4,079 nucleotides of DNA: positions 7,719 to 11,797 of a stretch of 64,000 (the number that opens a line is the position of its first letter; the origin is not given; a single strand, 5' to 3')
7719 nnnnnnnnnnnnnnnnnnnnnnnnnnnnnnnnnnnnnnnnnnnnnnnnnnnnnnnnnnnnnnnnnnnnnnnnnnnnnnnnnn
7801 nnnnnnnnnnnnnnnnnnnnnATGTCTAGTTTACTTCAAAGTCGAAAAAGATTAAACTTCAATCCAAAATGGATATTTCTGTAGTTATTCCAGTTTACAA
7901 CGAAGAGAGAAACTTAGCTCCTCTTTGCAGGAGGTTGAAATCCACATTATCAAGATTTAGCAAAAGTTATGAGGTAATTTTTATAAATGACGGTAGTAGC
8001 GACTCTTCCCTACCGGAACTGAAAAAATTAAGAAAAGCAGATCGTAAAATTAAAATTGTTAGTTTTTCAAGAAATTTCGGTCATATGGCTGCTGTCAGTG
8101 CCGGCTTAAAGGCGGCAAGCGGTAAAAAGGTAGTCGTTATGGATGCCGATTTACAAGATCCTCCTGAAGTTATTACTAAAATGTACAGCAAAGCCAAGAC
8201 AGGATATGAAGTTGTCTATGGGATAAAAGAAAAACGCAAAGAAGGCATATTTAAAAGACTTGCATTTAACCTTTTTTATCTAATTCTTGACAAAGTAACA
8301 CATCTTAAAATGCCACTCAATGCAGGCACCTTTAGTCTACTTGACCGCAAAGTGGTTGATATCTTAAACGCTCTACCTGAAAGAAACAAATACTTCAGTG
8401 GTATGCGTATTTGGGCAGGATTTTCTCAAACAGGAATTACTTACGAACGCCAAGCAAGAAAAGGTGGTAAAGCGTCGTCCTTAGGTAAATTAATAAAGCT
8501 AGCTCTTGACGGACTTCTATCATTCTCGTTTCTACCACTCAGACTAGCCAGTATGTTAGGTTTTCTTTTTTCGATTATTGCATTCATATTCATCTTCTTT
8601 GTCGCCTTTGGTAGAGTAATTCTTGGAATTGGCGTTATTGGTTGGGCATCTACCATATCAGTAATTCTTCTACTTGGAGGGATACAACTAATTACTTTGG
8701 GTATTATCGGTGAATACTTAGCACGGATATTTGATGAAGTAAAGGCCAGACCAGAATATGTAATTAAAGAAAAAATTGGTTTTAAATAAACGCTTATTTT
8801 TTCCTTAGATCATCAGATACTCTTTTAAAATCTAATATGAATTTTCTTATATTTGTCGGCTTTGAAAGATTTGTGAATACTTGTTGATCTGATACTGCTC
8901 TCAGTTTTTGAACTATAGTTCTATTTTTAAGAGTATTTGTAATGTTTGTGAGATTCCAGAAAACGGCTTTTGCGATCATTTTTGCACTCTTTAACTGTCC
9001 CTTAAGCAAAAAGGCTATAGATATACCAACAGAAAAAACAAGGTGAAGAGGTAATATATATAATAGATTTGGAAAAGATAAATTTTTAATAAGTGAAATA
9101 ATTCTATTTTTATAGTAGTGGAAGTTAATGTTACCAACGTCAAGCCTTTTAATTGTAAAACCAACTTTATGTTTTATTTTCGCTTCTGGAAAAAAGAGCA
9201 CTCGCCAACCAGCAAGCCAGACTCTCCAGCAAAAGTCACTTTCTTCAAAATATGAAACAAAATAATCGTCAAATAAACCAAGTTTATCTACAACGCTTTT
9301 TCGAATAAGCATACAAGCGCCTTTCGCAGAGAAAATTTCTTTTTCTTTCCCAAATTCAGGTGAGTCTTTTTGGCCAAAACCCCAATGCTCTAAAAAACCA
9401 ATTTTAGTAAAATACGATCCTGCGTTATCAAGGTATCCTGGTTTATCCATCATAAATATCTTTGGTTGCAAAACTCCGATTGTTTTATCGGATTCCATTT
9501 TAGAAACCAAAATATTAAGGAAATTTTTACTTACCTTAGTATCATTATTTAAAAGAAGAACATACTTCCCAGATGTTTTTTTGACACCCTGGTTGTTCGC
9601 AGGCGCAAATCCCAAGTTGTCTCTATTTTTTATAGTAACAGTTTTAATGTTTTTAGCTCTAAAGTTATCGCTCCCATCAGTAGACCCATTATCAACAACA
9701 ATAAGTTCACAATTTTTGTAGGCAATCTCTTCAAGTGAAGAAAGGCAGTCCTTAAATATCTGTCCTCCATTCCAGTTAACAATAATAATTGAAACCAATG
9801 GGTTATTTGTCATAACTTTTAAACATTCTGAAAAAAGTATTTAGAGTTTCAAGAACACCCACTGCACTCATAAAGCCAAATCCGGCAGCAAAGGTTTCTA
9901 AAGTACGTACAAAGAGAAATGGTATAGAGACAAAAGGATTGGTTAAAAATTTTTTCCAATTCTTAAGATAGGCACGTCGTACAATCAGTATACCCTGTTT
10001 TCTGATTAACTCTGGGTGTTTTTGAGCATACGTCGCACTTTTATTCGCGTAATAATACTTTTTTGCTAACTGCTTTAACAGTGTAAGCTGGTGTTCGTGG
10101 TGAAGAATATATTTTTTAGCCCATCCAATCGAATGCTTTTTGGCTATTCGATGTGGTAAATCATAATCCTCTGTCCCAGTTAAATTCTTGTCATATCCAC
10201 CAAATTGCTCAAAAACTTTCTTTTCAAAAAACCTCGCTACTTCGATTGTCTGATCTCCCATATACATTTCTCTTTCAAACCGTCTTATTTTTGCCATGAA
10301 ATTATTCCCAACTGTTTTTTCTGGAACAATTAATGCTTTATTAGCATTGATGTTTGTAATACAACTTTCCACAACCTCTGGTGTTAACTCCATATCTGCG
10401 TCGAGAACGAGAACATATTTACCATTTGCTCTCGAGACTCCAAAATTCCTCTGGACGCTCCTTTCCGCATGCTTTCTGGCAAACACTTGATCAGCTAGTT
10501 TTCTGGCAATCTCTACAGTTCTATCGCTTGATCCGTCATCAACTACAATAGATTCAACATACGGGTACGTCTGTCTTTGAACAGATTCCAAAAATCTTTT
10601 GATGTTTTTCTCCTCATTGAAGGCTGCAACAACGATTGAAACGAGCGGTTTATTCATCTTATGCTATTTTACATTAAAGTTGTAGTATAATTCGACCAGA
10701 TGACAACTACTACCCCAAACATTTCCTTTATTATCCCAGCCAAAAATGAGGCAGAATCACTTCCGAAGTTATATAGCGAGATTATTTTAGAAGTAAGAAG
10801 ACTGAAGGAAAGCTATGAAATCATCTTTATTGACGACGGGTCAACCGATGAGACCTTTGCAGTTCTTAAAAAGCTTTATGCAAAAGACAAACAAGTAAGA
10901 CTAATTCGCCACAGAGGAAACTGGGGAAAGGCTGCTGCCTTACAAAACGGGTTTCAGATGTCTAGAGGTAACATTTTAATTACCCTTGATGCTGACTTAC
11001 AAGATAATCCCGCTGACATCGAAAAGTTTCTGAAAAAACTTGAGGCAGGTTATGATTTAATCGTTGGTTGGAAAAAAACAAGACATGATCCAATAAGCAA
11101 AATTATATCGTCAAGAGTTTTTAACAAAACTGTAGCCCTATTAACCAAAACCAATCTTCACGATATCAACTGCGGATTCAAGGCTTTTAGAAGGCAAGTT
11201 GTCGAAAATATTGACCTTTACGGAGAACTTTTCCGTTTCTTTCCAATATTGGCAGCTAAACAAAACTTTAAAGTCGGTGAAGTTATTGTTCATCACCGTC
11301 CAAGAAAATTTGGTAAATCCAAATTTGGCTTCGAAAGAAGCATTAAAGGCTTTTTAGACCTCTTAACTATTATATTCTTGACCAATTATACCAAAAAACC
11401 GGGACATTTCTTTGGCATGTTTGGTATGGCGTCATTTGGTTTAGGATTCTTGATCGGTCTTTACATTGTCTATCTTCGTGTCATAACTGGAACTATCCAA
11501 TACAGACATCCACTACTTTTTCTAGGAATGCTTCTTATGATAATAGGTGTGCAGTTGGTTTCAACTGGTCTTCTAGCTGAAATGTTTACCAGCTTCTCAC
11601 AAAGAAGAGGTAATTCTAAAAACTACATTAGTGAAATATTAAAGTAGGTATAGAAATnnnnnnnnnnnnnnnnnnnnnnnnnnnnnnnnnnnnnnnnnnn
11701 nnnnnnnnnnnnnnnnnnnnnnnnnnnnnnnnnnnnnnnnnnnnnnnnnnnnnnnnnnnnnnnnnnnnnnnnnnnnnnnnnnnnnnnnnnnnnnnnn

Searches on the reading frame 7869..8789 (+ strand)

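Call 32: search_protein_families(library=pfam, proteins=[window:7869-8789:+], max_evalue=0.001)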
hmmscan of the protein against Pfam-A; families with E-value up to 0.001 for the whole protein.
window:7869-8789:+ (306 aa): 3 families
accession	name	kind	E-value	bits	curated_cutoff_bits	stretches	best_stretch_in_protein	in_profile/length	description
PF00535.33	Glycos_transf_2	-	7.1e-32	111.1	23.3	1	4-163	1-164/168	Glycosyl transferase family 2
PF10111.15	Glyco_tranf_2_2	-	3.1e-08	33.9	27.3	1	4-107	1-104/276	Glycosyltransferase like family 2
PF13641.12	Glyco_tranf_2_3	-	1.8e-05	25.3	27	1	3-126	3-129/230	Glycosyltransferase like family 2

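Call 49: search_protein_families(library=ncbifam, proteins=[window:7869-8789:+], max_evalue=0.00001)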
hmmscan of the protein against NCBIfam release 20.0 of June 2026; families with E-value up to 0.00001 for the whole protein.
window:7869-8789:+ (306 aa): 14 families
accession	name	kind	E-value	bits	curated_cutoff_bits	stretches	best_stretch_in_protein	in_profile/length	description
NF047588.1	GlcsyltransPgfSStrep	equivalog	2.6e-73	246.9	500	1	1-301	1-304/308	glycosyltransferase PgfS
NF007986.1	PRK10714.1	equivalog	7e-51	173.1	529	1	2-303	7-312/316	undecaprenyl-phosphate 4-deoxy-4-formamido-L-arabinose transferase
TIGR03937.1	PgaC_IcaA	equivalog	3.6e-15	55.8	422.3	1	3-94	47-135/407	poly-beta-1,6-N-acetyl-D-glucosamine synthase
NF007482.0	PRK10073.1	equivalog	3.3e-13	49.4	423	1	3-107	8-104/334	glycosyltransferase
NF041875.1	EPS_EpsD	equivalog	3.4e-12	46.4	370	1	3-110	1-105/325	exopolysaccharide biosynthesis glycosyltransferase EpsD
NF047683.1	TeichurnBiosyTuaG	equivalog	1.4e-09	38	400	1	3-104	8-106/252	teichuronic acid biosynthesis protein TuaG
TIGR04283.1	glyco_like_mftF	equivalog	1.4e-09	37.9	182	1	3-109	1-97/221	TIGR04283 family arsenosugar biosynthesis glycosyltransferase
TIGR03965.1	mycofact_glyco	equivalog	2.8e-09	36.4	280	1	2-98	75-168/467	mycofactocin biosynthesis glycosyltransferase MftF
NF050050.1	ProtGlycPglI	equivalog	2.6e-08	33.6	500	1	3-128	4-127/306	GalNAc(5)-diNAcBac-PP-undecaprenol beta-1,3-glucosyltransferase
TIGR03111.1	glyc2_xrt_Gpos1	hypoth_equivalog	1.3e-07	30.7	363.95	1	2-111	50-158/439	TIGR03111 family XrtG-associated glycosyltransferase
TIGR04242.1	nodulat_NodC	equivalog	1.4e-06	27.5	550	1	3-110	50-157/395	chitooligosaccharide synthase NodC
TIGR04182.1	glyco_TIGR04182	equivalog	3e-06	26.9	325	0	2-131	1-121/293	S-layer glycoprotein N-glycosyltransferase AglJ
NF053739.1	GlytfEpsEBac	equivalog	4.3e-06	25.9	450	0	3-94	3-92/265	glycosyltransferase EpsE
NF010496.0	PRK13915.1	equivalog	9.9e-06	24.8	262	0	2-105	32-138/307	glucosyl-3-phosphoglycerate synthase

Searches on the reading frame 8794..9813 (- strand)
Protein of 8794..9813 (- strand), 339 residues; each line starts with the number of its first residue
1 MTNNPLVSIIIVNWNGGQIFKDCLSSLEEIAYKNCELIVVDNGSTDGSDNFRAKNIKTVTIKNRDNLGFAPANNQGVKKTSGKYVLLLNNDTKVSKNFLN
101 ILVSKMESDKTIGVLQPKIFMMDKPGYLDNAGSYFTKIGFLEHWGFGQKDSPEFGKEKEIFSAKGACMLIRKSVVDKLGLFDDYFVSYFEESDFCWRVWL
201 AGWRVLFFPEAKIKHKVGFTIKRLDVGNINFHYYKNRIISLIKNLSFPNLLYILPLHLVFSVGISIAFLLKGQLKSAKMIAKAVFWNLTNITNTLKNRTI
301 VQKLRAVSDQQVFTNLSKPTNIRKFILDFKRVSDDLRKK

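Call 32: search_protein_families(library=pfam, proteins=[window:8794-9813:-], max_evalue=0.001)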
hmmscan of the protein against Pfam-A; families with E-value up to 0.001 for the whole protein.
window:8794-9813:- (339 aa): 5 families
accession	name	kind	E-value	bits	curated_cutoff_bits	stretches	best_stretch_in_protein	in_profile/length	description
PF00535.33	Glycos_transf_2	-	4.9e-22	79.1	23.3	1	8-178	1-167/168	Glycosyl transferase family 2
PF13632.12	Glyco_trans_2_3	-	1.3e-14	54.9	27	1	84-223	1-131/198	Glycosyl transferase family group 2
PF13641.12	Glyco_tranf_2_3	-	3.8e-13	50.4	27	1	7-215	3-211/230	Glycosyltransferase like family 2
PF10111.15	Glyco_tranf_2_2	-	2.8e-06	27.4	27.3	1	31-198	24-199/276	Glycosyltransferase like family 2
PF13506.12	Glyco_transf_21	-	0.00023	21.1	21.7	1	74-210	23-149/174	Glycosyl transferase family 21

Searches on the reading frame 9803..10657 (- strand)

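Call 32: search_protein_families(library=pfam, proteins=[window:9803-10657:-], max_evalue=0.001)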
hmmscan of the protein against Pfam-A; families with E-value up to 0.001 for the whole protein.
window:9803-10657:- (284 aa): 4 families
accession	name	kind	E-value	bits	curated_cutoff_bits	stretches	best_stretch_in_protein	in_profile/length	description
PF00535.33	Glycos_transf_2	-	1e-29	104.1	23.3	1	7-129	1-130/168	Glycosyl transferase family 2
PF10111.15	Glyco_tranf_2_2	-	1.2e-11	45.1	27.3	1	7-102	1-105/276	Glycosyltransferase like family 2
PF13641.12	Glyco_tranf_2_3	-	4.5e-09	37.1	27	1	6-96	3-104/230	Glycosyltransferase like family 2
PF13632.12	Glyco_trans_2_3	-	0.00015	22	27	1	81-249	1-172/198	Glycosyl transferase family group 2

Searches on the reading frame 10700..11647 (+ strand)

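Call 33: search_protein_families(library=pfam, proteins=[window:10700-11647:+], max_evalue=0.05)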
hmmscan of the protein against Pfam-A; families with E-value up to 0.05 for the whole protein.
window:10700-11647:+ (315 aa): 6 families
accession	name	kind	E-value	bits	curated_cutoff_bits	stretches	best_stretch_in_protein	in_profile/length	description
PF00535.33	Glycos_transf_2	-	5e-35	121.4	23.3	1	9-171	1-167/168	Glycosyl transferase family 2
PF10111.15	Glyco_tranf_2_2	-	1.4e-08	35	27.3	1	10-112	2-104/276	Glycosyltransferase like family 2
PF13641.12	Glyco_tranf_2_3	-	0.00064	20.2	27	1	6-100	1-97/230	Glycosyltransferase like family 2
PF13704.12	Glyco_tranf_2_4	-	0.0018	19.1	27.5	1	40-99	21-81/98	Glycosyl transferase family 2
PF13506.12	Glyco_transf_21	-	0.021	14.7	21.7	1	76-171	17-117/174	Glycosyl transferase family 21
PF24282.1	DUF7470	-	0.047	14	27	0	263-299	20-56/58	Family of unknown function (DUF7470)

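Call 49: search_protein_families(library=ncbifam, proteins=[window:10700-11647:+], max_evalue=0.00001)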
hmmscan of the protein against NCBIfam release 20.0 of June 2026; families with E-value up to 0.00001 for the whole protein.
window:10700-11647:+ (315 aa): 18 families
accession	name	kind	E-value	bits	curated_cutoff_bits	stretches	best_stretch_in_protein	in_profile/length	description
NF007986.1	PRK10714.1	equivalog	2.7e-51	174.5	529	1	6-298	6-295/316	undecaprenyl-phosphate 4-deoxy-4-formamido-L-arabinose transferase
NF047588.1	GlcsyltransPgfSStrep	equivalog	6e-40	137.4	500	1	8-296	3-287/308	glycosyltransferase PgfS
TIGR04182.1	glyco_TIGR04182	equivalog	1.1e-28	100.5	325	1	8-300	2-286/293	S-layer glycoprotein N-glycosyltransferase AglJ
TIGR03937.1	PgaC_IcaA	equivalog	3.3e-18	65.9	422.3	1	4-100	43-136/407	poly-beta-1,6-N-acetyl-D-glucosamine synthase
NF058614.1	PPMAGASynPpgS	equivalog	1.9e-15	56.9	370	1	10-174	4-168/226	polyprenyl-phospho-N-acetylgalactosaminyl synthase PpgS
NF041875.1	EPS_EpsD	equivalog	2.6e-14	53.4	370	1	8-122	1-112/325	exopolysaccharide biosynthesis glycosyltransferase EpsD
TIGR03965.1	mycofact_glyco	equivalog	1.9e-12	46.8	280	1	5-114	73-179/467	mycofactocin biosynthesis glycosyltransferase MftF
TIGR04283.1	glyco_like_mftF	equivalog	4.6e-11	42.7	182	1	8-107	1-89/221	TIGR04283 family arsenosugar biosynthesis glycosyltransferase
NF047683.1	TeichurnBiosyTuaG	equivalog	5.3e-11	42.6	400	1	1-112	1-109/252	teichuronic acid biosynthesis protein TuaG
NF007482.0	PRK10073.1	equivalog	7e-11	41.7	423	1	1-106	1-102/334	glycosyltransferase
NF010496.0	PRK13915.1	equivalog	9.2e-11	41.4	262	1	7-105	32-132/307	glucosyl-3-phosphoglycerate synthase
NF041391.1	DPhHxTase_Halo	equivalog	1.8e-10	40.2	375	1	31-173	16-155/213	dolichyl-phosphate hexose transferase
TIGR03111.1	glyc2_xrt_Gpos1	hypoth_equivalog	1.5e-09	37.2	363.95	1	3-120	46-162/439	TIGR03111 family XrtG-associated glycosyltransferase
NF050050.1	ProtGlycPglI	equivalog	2e-09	37.2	500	1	6-154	2-149/306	GalNAc(5)-diNAcBac-PP-undecaprenol beta-1,3-glucosyltransferase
NF045692.1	OglycostaseCruG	equivalog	3.9e-09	35.9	600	1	7-121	42-160/386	2'-O-glycosyltransferase CruG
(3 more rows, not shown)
